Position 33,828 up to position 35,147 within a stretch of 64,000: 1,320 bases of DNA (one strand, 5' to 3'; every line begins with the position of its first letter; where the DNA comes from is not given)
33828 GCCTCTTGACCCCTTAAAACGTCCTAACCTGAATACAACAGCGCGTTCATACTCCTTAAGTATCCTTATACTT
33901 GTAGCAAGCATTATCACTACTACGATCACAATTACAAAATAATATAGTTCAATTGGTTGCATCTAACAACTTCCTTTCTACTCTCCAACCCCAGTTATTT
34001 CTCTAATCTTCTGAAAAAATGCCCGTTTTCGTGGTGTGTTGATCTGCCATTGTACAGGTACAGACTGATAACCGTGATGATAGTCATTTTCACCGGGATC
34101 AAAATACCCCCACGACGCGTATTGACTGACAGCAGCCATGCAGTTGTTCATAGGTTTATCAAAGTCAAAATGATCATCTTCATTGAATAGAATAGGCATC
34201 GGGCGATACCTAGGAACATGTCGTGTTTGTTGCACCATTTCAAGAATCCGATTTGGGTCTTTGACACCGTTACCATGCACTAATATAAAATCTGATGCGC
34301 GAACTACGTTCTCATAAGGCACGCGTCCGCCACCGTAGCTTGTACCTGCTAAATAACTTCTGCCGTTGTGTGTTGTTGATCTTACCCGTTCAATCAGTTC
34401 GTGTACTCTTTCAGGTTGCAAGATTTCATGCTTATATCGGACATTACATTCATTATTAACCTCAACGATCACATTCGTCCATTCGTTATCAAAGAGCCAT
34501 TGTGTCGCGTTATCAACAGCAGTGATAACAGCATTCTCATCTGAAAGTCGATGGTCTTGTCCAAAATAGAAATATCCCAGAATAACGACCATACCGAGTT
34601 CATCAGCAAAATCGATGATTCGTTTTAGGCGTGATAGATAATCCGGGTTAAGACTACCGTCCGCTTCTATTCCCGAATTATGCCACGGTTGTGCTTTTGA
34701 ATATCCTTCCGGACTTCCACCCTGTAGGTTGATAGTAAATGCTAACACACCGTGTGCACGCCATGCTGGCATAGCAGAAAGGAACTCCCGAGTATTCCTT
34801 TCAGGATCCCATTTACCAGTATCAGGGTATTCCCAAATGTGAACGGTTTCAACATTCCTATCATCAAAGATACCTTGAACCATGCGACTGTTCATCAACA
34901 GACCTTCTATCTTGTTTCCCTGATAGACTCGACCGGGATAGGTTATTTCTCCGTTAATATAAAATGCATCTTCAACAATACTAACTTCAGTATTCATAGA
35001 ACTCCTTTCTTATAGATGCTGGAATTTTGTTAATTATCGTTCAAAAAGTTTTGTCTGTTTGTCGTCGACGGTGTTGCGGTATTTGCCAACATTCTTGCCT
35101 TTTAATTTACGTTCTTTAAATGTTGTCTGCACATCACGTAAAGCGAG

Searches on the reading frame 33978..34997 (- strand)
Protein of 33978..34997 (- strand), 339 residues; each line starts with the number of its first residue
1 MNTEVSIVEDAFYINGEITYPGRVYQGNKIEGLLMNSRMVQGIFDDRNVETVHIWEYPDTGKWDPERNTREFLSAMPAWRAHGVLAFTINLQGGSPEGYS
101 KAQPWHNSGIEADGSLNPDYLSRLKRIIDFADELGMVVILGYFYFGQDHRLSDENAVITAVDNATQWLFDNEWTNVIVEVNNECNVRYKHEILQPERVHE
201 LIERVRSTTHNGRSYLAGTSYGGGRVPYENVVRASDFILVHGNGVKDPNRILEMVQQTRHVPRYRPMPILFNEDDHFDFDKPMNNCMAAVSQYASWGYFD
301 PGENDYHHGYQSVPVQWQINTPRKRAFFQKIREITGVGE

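Call 3: search_protein_families(library=pfam, proteins=[window:33978-34997:-], max_evalue=0.1)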
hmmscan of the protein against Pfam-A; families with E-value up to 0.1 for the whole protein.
window:33978-34997:- (339 aa): 1 family
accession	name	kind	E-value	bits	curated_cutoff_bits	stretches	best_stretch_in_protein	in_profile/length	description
PF00150.24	Cellulase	-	0.0001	22.4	23.5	1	111-221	51-169/272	Cellulase (glycosyl hydrolase family 5)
